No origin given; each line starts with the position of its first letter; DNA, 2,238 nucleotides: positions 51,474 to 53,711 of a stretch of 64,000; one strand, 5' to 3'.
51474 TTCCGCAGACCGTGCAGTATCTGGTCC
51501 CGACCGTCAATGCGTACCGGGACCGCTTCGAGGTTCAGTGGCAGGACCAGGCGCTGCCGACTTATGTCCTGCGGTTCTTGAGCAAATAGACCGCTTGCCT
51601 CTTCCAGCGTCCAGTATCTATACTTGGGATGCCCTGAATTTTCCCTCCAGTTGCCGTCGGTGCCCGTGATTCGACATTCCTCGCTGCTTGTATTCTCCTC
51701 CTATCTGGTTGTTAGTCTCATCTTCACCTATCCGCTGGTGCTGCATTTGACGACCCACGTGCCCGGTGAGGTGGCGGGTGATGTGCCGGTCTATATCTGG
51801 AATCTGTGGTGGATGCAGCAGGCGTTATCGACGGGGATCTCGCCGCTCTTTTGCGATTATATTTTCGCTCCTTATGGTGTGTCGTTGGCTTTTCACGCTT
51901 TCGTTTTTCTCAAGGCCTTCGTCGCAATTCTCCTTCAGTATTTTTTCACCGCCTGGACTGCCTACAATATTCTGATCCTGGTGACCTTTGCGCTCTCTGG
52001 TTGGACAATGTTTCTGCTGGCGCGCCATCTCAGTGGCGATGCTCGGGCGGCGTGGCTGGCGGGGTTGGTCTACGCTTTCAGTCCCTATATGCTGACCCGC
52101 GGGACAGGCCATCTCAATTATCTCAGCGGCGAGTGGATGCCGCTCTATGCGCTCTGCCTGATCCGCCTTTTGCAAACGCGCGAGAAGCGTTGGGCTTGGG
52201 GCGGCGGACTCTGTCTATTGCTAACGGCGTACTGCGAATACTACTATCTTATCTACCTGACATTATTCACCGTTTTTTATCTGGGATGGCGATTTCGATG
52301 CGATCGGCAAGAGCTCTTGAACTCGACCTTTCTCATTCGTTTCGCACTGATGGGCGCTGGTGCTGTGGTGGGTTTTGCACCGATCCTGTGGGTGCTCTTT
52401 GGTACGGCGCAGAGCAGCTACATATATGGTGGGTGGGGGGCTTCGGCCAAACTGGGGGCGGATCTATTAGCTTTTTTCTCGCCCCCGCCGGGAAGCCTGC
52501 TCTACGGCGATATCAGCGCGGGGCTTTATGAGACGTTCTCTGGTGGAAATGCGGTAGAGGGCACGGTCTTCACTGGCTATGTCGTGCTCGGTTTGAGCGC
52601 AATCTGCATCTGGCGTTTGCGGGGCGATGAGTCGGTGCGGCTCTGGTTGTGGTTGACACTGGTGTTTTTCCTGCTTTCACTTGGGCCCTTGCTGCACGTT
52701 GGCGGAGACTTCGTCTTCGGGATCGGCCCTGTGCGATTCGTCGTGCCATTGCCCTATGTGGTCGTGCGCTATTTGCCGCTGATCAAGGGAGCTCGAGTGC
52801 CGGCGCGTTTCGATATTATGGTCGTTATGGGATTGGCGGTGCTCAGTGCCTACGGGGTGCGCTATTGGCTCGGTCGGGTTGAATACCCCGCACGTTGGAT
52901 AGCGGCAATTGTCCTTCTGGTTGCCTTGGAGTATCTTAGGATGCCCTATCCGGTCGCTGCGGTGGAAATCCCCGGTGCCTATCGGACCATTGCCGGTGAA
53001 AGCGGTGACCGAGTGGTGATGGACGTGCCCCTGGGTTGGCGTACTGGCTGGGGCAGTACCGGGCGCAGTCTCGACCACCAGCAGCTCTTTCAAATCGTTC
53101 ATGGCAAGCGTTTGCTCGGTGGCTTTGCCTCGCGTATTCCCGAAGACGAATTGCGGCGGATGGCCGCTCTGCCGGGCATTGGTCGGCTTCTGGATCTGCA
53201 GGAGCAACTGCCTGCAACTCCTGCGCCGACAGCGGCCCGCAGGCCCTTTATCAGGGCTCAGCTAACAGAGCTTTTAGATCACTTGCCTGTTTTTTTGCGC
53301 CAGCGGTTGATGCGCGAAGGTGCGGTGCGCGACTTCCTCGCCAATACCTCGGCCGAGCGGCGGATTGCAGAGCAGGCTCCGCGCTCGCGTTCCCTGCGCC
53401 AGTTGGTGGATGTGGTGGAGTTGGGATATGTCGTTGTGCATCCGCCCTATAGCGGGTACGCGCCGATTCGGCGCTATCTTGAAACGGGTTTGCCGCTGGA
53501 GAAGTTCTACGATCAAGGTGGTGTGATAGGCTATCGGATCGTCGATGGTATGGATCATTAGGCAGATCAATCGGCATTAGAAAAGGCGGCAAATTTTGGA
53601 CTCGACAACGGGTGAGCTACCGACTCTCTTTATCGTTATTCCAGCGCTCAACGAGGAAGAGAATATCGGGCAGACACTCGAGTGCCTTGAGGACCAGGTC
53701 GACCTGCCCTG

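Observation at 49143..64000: Envelope glycosylation island built from polyprenyl-phosphate-sugar synthases and GT-C transferases, missing several expected parts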

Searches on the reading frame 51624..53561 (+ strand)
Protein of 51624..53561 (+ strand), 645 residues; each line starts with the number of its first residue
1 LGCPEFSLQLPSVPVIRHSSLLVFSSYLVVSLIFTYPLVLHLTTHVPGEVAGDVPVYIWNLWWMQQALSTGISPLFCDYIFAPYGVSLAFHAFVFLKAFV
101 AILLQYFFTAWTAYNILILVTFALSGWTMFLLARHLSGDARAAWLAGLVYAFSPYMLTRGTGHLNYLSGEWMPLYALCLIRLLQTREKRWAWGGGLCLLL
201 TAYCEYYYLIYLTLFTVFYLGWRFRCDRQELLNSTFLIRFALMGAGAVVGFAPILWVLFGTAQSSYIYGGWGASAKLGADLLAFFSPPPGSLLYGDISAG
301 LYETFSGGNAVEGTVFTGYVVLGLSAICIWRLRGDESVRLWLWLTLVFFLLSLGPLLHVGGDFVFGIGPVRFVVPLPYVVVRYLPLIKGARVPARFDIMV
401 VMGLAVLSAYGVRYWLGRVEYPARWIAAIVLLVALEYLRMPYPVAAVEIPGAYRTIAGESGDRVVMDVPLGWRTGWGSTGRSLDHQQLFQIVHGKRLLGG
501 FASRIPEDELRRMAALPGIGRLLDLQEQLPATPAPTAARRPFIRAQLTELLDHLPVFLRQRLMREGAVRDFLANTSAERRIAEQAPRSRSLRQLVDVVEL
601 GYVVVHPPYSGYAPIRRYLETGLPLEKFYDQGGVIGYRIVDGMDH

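Call 3: search_protein_families(library=pfam, proteins=[window:51624-53561:+], max_evalue=0.01)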
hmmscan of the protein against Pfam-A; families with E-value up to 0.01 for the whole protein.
window:51624-53561:+ (645 aa): 1 family
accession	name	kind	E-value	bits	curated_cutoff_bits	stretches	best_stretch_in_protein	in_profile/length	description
PF09852.15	DUF2079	-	2.4e-05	24.1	28.2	1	87-220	41-168/459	Predicted membrane protein (DUF2079)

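Call 6: search_protein_families(library=ncbifam, proteins=[window:51624-53561:+], max_evalue=0.01)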
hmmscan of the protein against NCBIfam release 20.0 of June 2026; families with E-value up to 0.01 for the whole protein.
window:51624-53561:+ (645 aa): 0 families

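Call 11: search_protein_families(library=pfam, proteins=[window:51624-53561:+], max_evalue=10)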
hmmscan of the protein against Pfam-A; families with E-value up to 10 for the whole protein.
window:51624-53561:+ (645 aa): 1 family
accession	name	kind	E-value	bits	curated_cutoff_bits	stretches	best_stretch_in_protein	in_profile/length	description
PF09852.15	DUF2079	-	2.4e-05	24.1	28.2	1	87-220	41-168/459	Predicted membrane protein (DUF2079)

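Call 21: find_homologous_proteins(query=window:51624-53561:+)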
Query window:51624-53561:+ (645 aa): 476 proteins with E <= 0.001 among 8000 candidates; the best 120 are listed.
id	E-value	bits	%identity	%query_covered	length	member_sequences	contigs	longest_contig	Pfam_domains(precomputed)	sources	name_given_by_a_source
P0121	0.0e+0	1435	100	98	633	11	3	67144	PF09852.16,PF19830.5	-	-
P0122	0.0e+0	1155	81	97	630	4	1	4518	PF19830.5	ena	-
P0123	0.0e+0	1125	78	98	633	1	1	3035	PF09852.16,PF19830.5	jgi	jgi:hypothetical protein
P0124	0.0e+0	1121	79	97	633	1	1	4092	-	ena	-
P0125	0.0e+0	1118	78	98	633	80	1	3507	PF19830.5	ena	-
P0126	0.0e+0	1112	79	97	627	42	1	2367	PF09852.16,PF19830.5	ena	-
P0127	0.0e+0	1101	77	98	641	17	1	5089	PF09852.16,PF19830.5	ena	-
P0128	0.0e+0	1093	77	96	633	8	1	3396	PF09852.16,PF19830.5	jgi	jgi:hypothetical protein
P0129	7.0e-297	1005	70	98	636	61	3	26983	-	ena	-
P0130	3.7e-294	996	71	97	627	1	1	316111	-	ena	-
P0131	1.2e-289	981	68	98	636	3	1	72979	PF19830.5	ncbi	-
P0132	2.1e-289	980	68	96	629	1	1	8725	PF19830.5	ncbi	-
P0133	1.3e-287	974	68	98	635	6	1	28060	PF09852.16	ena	-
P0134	1.5e-286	971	69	96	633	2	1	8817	PF09852.16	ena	-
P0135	7.2e-285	965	67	98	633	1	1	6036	PF09852.16,PF19830.5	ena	-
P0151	4.6e-241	820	60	96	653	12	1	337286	-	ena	-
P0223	3.7e-46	176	30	80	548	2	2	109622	PF19830.5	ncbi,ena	ncbi:MAG: hypothetical protein AAB229_08805 [Candidatus Hydrogenedentota bacterium]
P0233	4.7e-40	156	30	79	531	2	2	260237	PF19830.5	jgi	jgi:hypothetical protein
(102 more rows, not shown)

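Call 27: search_solved_structures(query=A1, max_evalue=1, show_alignments=1)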
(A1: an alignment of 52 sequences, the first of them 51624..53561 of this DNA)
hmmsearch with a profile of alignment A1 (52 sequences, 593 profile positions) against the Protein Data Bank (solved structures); distinct sequences matched with E-value up to 1: 1.
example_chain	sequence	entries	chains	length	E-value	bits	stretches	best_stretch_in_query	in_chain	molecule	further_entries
2v5q_C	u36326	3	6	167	0.55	11.6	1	114-160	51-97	DESIGN ANKYRIN REPEAT PROTEIN | DESIGNED ANKYRIN REPEAT PROTEIN (DARPIN), variant 3H10 | DESIGNED ANKYRIN REPEAT PROTEIN 3H10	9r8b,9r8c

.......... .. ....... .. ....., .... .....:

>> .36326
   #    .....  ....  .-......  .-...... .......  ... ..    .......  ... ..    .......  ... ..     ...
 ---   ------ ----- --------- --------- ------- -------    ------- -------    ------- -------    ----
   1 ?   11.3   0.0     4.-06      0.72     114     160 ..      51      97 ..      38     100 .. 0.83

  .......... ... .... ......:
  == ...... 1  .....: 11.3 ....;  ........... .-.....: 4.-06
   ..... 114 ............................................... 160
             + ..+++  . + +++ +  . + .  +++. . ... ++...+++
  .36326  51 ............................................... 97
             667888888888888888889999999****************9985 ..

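Call 29: search_protein_families(library=pfam, alignment_id=A1, max_evalue=0.001)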
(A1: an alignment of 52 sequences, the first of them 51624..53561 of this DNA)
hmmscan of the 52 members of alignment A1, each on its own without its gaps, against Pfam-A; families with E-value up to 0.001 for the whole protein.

A. member 1, window:51624-53561:+ (645 aa): 1 family
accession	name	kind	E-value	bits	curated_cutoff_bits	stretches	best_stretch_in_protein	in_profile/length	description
PF09852.15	DUF2079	-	2.4e-05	24.1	28.2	1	87-220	41-168/459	Predicted membrane protein (DUF2079)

B. families by the number of members that match (of 52 scanned): 4 families
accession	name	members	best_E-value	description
PF09852.15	DUF2079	13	2.7e-06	Predicted membrane protein (DUF2079)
PF10131.15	PTPS_related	2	5.2e-06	6-pyruvoyl-tetrahydropterin synthase related domain; membrane protein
PF13231.12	PMT_2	2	1.6e-05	Dolichyl-phosphate-mannose-protein mannosyltransferase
PF09586.16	YfhO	1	2.4e-07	Bacterial membrane protein YfhO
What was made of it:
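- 51624..53561 (+): g3: about 633-645-aa GT-C-fold glycosyltransferase of the DUF6311/DUF2079 group (variable cassette). Homologues hit DUF2079, PTPS_related, PMT_2 and YfhO (call 29).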

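Call 30: find_encoding_contigs(protein=P0151, flank=8000, max_places=1)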
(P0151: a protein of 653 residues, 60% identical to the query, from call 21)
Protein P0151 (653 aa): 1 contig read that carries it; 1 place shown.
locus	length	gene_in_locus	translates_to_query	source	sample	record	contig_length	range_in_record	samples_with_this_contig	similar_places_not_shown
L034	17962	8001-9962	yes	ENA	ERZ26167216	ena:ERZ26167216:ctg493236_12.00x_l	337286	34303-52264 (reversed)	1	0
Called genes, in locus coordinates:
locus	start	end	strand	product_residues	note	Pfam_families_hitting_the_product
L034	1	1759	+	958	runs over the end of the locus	-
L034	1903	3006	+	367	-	PF08450:SGL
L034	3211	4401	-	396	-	PF01408:GFO_IDH_MocA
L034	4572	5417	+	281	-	PF03976:PPK2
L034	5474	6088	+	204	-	PF07638:Sigma70_ECF, PF04542:Sigma70_r2, PF08281:Sigma70_r4_2, PF04545:Sigma70_r4 (weak)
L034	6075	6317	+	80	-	PF13490:zf-HC2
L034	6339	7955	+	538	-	PF13231:PMT_2 (weak)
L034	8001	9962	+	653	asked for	-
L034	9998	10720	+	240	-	PF13641:Glyco_tranf_2_3, PF00535:Glycos_transf_2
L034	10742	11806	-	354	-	PF01370:Epimerase, PF02719:Polysacc_synt_2 (weak), PF04321:RmlD_sub_bind, PF16363:GDP_Man_Dehyd, PF07993:NAD_binding_4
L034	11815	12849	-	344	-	PF01370:Epimerase, PF07993:NAD_binding_4, PF16363:GDP_Man_Dehyd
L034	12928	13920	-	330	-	PF00248:Aldo_ket_red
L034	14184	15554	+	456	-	-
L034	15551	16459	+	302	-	PF01073:3Beta_HSD, PF01370:Epimerase, PF04321:RmlD_sub_bind, PF07993:NAD_binding_4 (faint), PF16363:GDP_Man_Dehyd, PF02719:Polysacc_synt_2 (weak)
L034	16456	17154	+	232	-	PF00535:Glycos_transf_2, PF13641:Glyco_tranf_2_3 (weak)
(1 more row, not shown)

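Call 31: find_encoding_contigs(protein=P0233, flank=8000, max_places=1)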
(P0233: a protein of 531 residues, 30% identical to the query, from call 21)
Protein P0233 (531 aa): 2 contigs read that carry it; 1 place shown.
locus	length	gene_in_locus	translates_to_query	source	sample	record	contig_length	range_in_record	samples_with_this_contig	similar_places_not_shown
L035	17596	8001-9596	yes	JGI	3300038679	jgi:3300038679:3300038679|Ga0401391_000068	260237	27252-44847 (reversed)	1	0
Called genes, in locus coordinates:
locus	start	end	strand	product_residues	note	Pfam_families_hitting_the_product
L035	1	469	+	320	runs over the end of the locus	PF00535:Glycos_transf_2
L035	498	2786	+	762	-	-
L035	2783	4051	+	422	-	PF01943:Polysacc_synt, PF13440:Polysacc_synt_3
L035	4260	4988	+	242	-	PF01386:Ribosomal_L25p, PF14693:Ribosomal_TL5_C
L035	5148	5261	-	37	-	-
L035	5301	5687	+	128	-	PF01195:Pept_tRNA_hydro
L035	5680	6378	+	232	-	PF07719:TPR_2 (faint), PF12895:ANAPC3 (faint), PF13174:TPR_6 (faint), PF13176:TPR_7 (faint), PF13428:TPR_14 (faint), PF14559:TPR_19 (faint), PF13424:TPR_12, PF13432:TPR_16, +3 more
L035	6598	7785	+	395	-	PF09594:GT87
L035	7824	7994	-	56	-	-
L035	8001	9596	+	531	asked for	PF19830:DUF6311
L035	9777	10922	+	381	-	-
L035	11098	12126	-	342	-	PF04909:Amidohydro_2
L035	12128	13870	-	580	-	PF05708:Peptidase_C92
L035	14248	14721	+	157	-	PF07977:FabA, PF22818:ApeI-like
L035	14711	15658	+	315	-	PF00109:ketoacyl-synt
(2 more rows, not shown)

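Call 34: predict_structure(alignment_id=A1)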
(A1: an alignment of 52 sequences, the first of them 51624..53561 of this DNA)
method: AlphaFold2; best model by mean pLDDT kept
length: 645 residues; sequences in the alignment: 52
mean_pLDDT: 92.5   pTM: 0.93
mean pLDDT of the five models: 92.5, 92.0, 91.8, 91.8, 91.4
residues with pLDDT >= 90: 537; 70-90: 73; 50-70: 18; < 50: 17
segments of 3 or more residues with pLDDT < 50: 1-13, 643-645
pLDDT, mean of each block of 10 residues (from residue 1): 45 61 96 97 97 95 97 95 94 94 97 98 98 96 98 96 92 98 97 98 94 98 97 98 97 90 58 78 96 94 90 96 98 97 98 95 94 93 79 94 99 97 97 95 96 97 96 90 94 97 91 96 96 85 93 94 89 90 91 95 98 98 97 97 54
secondary structure, 60 per line:
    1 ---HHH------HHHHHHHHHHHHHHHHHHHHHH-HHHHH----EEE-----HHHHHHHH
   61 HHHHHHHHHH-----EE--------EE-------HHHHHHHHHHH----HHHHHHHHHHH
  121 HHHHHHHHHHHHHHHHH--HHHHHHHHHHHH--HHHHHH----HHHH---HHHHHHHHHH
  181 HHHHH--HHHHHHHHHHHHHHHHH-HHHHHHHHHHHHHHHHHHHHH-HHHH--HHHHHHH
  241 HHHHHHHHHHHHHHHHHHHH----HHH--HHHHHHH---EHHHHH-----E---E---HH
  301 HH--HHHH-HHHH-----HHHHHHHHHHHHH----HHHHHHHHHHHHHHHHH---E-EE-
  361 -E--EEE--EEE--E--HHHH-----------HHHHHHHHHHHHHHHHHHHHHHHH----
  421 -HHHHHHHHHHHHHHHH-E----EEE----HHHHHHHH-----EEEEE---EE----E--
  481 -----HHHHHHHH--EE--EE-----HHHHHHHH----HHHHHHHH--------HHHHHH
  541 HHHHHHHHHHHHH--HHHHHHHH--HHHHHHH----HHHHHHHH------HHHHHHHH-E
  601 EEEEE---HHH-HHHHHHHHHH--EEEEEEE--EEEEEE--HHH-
elements in order: H13-34 H36-40 E45-47 H53-70 H95-105 H110-137 H140-151 H154-159 H164-167 H171-185 H188-204 H206-226 H228-231 H234-260 H270-276 H281-285 H299-302 H305-308 H310-313 H319-331 H336-352 E365-367 E370-372 H378-381 H393-416 H422-437 E444-446 H451-458 E464-468 H486-493 H507-514 H519-526 H535-553 H556-563 H566-572 H577-584 H591-598 E600-605 H613-622 E625-631 E634-639
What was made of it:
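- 51624..53561 (+): AlphaFold2 with a 52-sequence alignment gave pLDDT 92.5 and pTM 0.93 (call 34).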

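Call 38: fold_search(model_id=the predicted structure, library=pdb)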
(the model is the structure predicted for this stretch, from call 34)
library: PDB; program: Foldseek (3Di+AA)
matches with E <= 10: 227; with E <= 0.001: 25
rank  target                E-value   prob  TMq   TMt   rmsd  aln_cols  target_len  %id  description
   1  8pn9_A                8.6e-09  1.00  0.46  0.45  14.6       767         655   12  Structure of human oligosaccharyltransferase OST-A complex bound to NGI-1 (released 2024-05-08)
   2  9n9j_I                2.4e-08  1.00  0.45  0.42  14.3       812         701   12  Structure of a GRP94 folding intermediate engaged with a CCDC134- and FKBP11-bound secretory translocon (released 2025-11-19)
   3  8b6l_I                4.3e-08  1.00  0.46  0.43  12.3       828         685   11  Subtomogram average of the human Sec61-TRAP-OSTA-translocon (released 2022-12-07)
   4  7oci_F                7.9e-08  1.00  0.49  0.50  13.0       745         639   11  Cryo-EM structure of yeast Ost6p containing oligosaccharyltransferase complex (released 2022-02-16)
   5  6ezn_F                1.0e-07  1.00  0.50  0.49  14.2       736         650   11  Cryo-EM structure of the yeast oligosaccharyltransferase (OST) complex (released 2018-01-17)
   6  8age_A                1.8e-07  1.00  0.49  0.49  13.8       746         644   10  Structure of yeast oligosaccharylransferase complex with acceptor peptide bound (released 2022-12-07)
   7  6s7o_A                2.0e-07  1.00  0.48  0.48  13.8       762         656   12  Cryo-EM structure of human oligosaccharyltransferase complex OST-A (released 2019-12-18)
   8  8agb_A                4.5e-07  1.00  0.50  0.50  13.8       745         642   11  Structure of yeast oligosaccharylransferase complex with lipid-linked oligosaccharide bound (released 2022-12-07)
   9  7e9s_A                6.6e-07  1.00  0.44  0.35  13.2       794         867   12  Archaeal oligosaccharyltransferase AglB from Archaeoglobus fulgidus in complex with an inhibitory peptide and a dolich (released 2021-09-08)
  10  3rce_A                7.9e-07  1.00  0.48  0.46  13.7       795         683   10  Bacterial oligosaccharyltransferase PglB (released 2011-06-15)
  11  8agc_A                7.9e-07  1.00  0.48  0.45  14.6       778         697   11  Structure of yeast oligosaccharylransferase complex with lipid-linked oligosaccharide and non-acceptor peptide bound (released 2022-12-07)
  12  3wak                  7.9e-07  1.00  0.43  0.34  15.6       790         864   12  Crystal structure of the Archaeoglobus fulgidus oligosaccharyltransferase (O29867_ARCFU) in the apo form (released 2013-10-30)
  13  6c26_A                1.2e-06  1.00  0.52  0.52  13.5       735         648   11  The Cryo-EM structure of a eukaryotic oligosaccharyl transferase complex (released 2018-01-31)
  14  6w98_A                1.4e-06  1.00  0.52  0.28   7.6       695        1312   13  Single-Particle Cryo-EM Structure of Arabinofuranosyltransferase AftD from Mycobacteria (released 2020-05-13)
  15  6wby                  3.0e-06  1.00  0.48  0.27   9.3       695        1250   12  Single-Particle Cryo-EM Structure of Arabinofuranosyltransferase AftD from Mycobacteria, Mutant R1389S Class 2 (released 2020-05-13)
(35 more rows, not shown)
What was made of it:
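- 51624..53561 (+): The 25 Foldseek PDB hits with E <= 1e-3 are all GT-C enzymes (STT3/PglB/AglB, AftD, DPY19, ArnT), with TM-scores 0.39-0.52 (call 38).
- On GT-C fold glycosyltransferases: For g3: pLDDT 92.5, and all 25 PDB hits with E <= 1e-3 are GT-C enzymes, TM-scores 0.39-0.52 (calls 34, 38).
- Checked: The structure model shows a GT-C fold (calls 34, 38).
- The model is high-confidence, and all 25 hits with E <= 1e-3 are GT-C enzymes (calls 34, 38).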

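Call 64: find_encoding_contigs(protein=P0223, flank=8000, max_places=1)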
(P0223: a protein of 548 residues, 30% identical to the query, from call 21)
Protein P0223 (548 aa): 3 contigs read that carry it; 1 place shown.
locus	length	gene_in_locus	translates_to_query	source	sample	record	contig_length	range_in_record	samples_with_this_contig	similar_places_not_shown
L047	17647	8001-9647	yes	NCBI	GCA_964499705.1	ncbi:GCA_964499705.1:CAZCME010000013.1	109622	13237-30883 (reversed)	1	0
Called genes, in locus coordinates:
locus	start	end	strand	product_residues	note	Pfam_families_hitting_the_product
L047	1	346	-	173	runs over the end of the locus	PF03626:COX4_pro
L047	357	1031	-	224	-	PF00510:COX3, PF04238:DUF420 (weak)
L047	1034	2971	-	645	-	PF00115:COX1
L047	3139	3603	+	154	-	PF12694:cpYpsA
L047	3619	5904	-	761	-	PF02861:Clp_N, PF00004:AAA, PF17871:AAA_lid_9, PF00004:AAA, PF07724:AAA_2, PF07728:AAA_5, PF13401:AAA_22 (weak), PF10431:ClpB_D2-small, +6 more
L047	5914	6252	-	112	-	PF02617:ClpS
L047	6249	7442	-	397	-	PF04339:FemAB_like, PF13480:Acetyltransf_6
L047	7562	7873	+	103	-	PF12797:Fer4_2 (faint), PF12837:Fer4_6 (faint), PF13237:Fer4_10 (faint), PF14697:Fer4_21 (faint), PF12838:Fer4_7 (weak), PF13187:Fer4_9 (weak), PF13484:Fer4_16 (faint), PF00037:Fer4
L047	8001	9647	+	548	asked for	PF19830:DUF6311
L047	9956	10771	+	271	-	-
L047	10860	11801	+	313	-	PF16976:RcpC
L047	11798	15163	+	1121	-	PF13629:T2SS-T3SS_pil_N (weak), PF03958:Secretin_N (weak), PF00263:Secretin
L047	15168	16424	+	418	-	PF00072:Response_reg, PF09140:MipZ (faint), PF01656:CbiA, PF10609:ParA, PF13614:AAA_31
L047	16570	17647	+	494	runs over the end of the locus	PF00437:T2SSE, PF27713:UCP018868 (weak)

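Call 82: find_related_loci(query=A4, collection=metagenome_contigs, flank=7000)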
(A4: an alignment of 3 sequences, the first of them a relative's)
Query A4 (594 aa) in metagenome_contigs; peptide patterns used: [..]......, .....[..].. (x = any residue, [..] = any of these).
435 stretches matched a pattern; 160 encode a relative of the query (tblastn E <= 1e-3); the best 80 are kept; 80 distinct loci.
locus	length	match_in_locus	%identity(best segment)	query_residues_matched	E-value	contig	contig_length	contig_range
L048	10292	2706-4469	74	4-591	0e+0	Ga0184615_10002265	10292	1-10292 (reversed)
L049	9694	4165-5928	74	4-591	0e+0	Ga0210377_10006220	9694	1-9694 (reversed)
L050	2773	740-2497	73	1-586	0e+0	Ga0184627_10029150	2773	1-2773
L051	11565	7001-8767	70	4-592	0e+0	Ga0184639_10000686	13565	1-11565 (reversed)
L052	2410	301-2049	67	1-584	0e+0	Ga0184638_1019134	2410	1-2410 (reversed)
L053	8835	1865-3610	62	10-592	0e+0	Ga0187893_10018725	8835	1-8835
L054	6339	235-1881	37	17-583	1e-83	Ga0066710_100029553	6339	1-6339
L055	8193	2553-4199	37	18-584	2e-83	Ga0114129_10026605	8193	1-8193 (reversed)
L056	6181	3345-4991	37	17-583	7e-79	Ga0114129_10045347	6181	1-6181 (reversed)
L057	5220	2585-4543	33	6-583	1e-78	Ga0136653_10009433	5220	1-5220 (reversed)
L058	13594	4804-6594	32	11-584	2e-78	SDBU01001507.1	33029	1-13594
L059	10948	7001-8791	32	11-584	1e-77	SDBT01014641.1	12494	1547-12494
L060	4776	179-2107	33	1-583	3e-75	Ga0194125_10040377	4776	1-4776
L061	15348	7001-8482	34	3-514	3e-66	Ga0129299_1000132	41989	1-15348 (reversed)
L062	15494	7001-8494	33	18-550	4e-65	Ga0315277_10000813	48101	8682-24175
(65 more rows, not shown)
